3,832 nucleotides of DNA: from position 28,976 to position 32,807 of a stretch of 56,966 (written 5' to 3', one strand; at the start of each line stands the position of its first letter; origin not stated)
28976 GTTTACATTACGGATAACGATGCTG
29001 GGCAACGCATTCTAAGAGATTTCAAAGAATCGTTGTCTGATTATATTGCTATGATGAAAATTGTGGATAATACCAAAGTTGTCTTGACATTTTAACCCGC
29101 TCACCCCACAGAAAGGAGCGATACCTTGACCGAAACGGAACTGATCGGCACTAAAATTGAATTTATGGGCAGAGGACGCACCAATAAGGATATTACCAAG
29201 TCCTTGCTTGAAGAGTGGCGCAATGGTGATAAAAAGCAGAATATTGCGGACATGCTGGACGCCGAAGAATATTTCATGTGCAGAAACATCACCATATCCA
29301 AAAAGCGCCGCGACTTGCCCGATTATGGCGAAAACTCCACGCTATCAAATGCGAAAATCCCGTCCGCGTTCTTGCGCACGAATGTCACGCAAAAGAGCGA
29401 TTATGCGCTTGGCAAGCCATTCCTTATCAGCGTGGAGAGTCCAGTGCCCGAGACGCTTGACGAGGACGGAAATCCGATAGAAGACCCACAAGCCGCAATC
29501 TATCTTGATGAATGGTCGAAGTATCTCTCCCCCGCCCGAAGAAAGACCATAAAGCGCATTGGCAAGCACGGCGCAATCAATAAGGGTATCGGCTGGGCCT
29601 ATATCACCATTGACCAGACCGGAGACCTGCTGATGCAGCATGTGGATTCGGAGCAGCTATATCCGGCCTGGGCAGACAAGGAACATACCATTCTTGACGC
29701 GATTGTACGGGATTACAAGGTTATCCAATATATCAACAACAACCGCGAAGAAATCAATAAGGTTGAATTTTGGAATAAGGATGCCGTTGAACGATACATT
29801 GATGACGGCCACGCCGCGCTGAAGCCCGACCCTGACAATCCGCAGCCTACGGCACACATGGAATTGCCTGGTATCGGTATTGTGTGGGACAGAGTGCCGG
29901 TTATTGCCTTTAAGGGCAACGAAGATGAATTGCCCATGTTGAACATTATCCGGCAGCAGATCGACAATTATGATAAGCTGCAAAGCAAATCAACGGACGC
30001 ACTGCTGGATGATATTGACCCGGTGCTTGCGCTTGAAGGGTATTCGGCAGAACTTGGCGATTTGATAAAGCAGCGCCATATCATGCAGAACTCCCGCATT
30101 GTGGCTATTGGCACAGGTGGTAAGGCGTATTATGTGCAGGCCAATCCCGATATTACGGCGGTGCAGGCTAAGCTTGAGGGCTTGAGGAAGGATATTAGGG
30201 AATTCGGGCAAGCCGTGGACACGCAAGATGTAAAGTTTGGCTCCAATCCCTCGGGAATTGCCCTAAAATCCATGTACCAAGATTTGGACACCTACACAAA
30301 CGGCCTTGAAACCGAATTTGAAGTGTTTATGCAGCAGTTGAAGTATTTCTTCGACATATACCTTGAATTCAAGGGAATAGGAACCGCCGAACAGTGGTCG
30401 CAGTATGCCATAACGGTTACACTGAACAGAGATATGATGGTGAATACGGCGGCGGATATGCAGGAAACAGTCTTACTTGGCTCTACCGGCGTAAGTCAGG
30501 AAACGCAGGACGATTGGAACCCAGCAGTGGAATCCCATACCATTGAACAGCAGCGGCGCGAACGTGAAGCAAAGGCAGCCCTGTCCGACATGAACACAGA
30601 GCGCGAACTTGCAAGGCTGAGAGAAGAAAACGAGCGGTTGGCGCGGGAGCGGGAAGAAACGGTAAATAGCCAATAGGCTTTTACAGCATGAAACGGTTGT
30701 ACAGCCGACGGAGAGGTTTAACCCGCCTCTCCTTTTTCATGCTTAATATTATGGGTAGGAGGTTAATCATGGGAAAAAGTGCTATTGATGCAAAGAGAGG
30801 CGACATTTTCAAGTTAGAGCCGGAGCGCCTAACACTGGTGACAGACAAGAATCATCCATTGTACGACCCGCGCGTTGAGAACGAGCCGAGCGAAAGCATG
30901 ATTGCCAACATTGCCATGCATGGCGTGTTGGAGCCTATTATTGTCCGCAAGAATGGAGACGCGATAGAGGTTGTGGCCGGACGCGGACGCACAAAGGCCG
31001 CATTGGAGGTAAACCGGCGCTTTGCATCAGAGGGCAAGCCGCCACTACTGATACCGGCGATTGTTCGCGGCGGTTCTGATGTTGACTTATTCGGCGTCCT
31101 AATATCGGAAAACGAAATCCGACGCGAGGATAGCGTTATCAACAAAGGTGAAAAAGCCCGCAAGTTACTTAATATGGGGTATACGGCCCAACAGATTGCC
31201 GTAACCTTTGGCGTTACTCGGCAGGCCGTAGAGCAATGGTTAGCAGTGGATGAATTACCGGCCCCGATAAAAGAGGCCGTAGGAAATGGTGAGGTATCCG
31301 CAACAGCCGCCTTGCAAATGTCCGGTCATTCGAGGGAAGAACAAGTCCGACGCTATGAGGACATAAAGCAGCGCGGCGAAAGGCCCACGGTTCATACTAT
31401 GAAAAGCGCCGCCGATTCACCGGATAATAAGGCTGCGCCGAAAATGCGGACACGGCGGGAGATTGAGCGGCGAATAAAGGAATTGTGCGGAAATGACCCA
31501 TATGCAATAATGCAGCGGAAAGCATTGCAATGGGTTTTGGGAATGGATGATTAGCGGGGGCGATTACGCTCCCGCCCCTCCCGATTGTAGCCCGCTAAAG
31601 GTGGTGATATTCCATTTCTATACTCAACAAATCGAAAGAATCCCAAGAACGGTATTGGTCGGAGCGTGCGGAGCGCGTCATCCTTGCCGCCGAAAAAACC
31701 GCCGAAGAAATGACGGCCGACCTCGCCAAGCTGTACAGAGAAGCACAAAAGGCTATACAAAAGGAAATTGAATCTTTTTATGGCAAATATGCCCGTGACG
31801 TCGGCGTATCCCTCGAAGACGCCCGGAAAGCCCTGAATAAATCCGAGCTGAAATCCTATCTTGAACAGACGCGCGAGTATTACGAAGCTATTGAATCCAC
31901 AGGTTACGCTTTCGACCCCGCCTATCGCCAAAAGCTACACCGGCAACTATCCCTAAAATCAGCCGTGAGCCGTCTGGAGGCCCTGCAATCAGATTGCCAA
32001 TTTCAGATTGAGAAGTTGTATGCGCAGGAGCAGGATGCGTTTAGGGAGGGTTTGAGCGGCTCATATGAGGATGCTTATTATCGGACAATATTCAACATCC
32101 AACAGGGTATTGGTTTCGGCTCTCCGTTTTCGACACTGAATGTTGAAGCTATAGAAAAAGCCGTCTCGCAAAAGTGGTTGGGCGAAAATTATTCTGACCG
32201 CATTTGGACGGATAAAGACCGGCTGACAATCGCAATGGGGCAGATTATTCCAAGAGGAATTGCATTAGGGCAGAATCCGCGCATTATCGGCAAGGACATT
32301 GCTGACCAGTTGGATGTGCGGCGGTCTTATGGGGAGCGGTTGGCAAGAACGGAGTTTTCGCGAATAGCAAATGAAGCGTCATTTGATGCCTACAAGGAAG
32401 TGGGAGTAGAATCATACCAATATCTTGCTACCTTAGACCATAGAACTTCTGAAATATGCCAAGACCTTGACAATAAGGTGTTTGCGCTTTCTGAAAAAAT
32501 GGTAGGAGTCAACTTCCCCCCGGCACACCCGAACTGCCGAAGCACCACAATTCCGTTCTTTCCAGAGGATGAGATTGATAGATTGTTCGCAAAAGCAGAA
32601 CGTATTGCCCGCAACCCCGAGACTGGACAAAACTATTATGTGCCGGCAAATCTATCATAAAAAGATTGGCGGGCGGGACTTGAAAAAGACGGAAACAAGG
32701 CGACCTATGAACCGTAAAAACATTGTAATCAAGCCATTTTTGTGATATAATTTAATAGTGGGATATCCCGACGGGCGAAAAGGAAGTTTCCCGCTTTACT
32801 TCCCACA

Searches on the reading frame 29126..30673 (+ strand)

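Call 30: search_protein_families(library=phrogs, proteins=[window:29126-30673:+], max_evalue=0.001)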
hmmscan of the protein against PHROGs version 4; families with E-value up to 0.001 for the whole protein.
window:29126-30673:+ (516 aa): 2 families
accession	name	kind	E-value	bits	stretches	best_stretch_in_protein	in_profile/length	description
phrog_64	-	head and packaging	4.8e-68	230.9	1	21-497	71-512/547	portal protein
phrog_9064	-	head and packaging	7.9e-19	69.2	1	274-488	6-212/228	portal protein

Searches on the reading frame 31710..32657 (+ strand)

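Call 30: search_protein_families(library=phrogs, proteins=[window:31710-32657:+], max_evalue=0.001)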
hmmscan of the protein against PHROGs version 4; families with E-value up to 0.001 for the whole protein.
window:31710-32657:+ (316 aa): 24 families
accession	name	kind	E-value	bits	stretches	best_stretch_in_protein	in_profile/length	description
phrog_115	-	head and packaging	3.7e-100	338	1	4-314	46-341/665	minor head protein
phrog_2841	-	head and packaging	8.1e-93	313.2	1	2-315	26-334/525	minor head protein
phrog_595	-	head and packaging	2.3e-67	229.5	1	3-290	24-304/513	head maturation protease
phrog_4728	-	head and packaging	1.2e-63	216.9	1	3-292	27-310/591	head morphogenesis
phrog_7625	-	head and packaging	6.4e-31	108.8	1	88-314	47-278/504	head morphogenesis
phrog_6577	-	unknown function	8.8e-29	101.4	1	145-314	88-262/1066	-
phrog_19443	-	head and packaging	4.9e-28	98.9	1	5-291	25-292/579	minor head protein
phrog_241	-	head and packaging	1.7e-24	87.9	1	83-303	65-291/679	head morphogenesis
phrog_8404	-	unknown function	1.6e-16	61.8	1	4-109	28-130/137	-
phrog_1657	-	head and packaging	8.5e-16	59.2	1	35-298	15-315/337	head morphogenesis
phrog_3517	-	head and packaging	4.4e-15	56.9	1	204-306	231-344/371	head morphogenesis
phrog_758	-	head and packaging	4.9e-12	46.8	1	175-284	177-291/326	head morphogenesis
phrog_21033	-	unknown function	2.1e-11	44.9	1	226-315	5-86/265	-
phrog_21789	-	head and packaging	4e-11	42.4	1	200-289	178-265/1195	virion structural protein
phrog_2662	-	head and packaging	1.1e-10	41.8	1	11-281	487-706/717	portal protein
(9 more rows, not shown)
